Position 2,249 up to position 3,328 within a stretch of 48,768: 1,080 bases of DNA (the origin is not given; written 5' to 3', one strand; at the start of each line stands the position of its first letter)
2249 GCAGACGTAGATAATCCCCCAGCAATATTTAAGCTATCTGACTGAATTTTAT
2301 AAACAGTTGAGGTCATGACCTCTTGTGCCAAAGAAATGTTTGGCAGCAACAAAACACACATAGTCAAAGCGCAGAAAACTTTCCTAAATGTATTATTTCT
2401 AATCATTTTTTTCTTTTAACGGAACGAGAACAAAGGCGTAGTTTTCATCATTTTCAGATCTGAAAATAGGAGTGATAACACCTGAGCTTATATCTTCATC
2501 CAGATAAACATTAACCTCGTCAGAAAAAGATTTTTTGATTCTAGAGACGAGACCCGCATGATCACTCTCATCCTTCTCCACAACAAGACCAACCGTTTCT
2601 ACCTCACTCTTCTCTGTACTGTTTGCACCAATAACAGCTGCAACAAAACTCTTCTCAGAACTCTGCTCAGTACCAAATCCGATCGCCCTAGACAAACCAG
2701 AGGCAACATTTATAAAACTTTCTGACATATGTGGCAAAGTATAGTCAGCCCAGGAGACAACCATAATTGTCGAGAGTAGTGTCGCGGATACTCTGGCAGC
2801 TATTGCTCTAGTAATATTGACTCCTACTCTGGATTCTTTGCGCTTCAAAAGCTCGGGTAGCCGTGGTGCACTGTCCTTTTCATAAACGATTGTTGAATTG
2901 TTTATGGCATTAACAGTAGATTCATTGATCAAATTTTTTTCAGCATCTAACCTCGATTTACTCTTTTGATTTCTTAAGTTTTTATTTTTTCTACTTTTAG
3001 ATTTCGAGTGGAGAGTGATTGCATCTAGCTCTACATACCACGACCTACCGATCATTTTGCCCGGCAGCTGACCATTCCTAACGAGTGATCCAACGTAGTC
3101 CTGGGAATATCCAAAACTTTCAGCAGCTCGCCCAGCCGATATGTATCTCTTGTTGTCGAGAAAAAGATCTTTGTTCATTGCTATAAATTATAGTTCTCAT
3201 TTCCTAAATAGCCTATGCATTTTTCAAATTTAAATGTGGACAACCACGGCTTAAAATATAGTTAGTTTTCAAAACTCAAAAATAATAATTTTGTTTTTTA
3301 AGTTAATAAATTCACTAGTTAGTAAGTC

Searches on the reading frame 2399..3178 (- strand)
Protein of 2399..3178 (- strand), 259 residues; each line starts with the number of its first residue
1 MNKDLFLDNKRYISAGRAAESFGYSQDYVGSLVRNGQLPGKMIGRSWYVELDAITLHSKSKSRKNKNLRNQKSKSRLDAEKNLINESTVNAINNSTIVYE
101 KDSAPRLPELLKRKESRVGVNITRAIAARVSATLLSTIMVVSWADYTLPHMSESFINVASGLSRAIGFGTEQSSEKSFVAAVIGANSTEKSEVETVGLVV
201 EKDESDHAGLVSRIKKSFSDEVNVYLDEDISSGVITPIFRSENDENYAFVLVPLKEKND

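Call 82: find_encoding_contigs(protein=window:2399-3178:-, flank=10000, max_places=3)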
Protein window:2399-3178:- (259 aa): 4 contigs read that carry it; 2 places shown.
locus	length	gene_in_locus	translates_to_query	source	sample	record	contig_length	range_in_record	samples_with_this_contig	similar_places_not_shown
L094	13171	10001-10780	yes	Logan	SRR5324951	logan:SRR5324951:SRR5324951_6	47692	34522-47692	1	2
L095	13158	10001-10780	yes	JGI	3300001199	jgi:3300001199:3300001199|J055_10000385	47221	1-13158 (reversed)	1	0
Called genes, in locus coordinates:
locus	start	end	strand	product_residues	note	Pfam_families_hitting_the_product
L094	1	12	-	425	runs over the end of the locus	PF01943:Polysacc_synt, PF13440:Polysacc_synt_3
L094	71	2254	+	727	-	PF04932:Wzy_C, PF21033:RMD1-3 (faint), PF13424:TPR_12 (faint), PF07719:TPR_2 (faint), PF13181:TPR_8 (faint), PF13428:TPR_14 (faint), PF13432:TPR_16 (faint), PF14559:TPR_19 (faint)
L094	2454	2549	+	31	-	-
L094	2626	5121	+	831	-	PF07517:SecA_DEAD, PF01043:SecA_PP_bind, PF21090:P-loop_SecA, PF07516:SecA_SW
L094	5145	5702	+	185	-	-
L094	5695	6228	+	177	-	PF02600:DsbB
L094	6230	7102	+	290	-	PF03690:MYG1_exonuc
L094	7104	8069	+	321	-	PF01018:GTP1_OBG, PF01926:MMR_HSR1, PF02421:FeoB_N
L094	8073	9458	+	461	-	PF02934:GatB_N, PF02637:GatB_Yqey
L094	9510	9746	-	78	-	PF12728:HTH_17 (weak), PF00376:MerR, PF13411:MerR_1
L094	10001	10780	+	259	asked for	-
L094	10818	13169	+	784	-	?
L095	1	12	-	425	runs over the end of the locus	PF01943:Polysacc_synt, PF13440:Polysacc_synt_3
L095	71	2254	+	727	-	PF04932:Wzy_C, PF21033:RMD1-3 (faint), PF13424:TPR_12 (faint), PF07719:TPR_2 (faint), PF13181:TPR_8 (faint), PF13428:TPR_14 (faint), PF13432:TPR_16 (faint), PF14559:TPR_19 (faint)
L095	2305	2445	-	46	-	-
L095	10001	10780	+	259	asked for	-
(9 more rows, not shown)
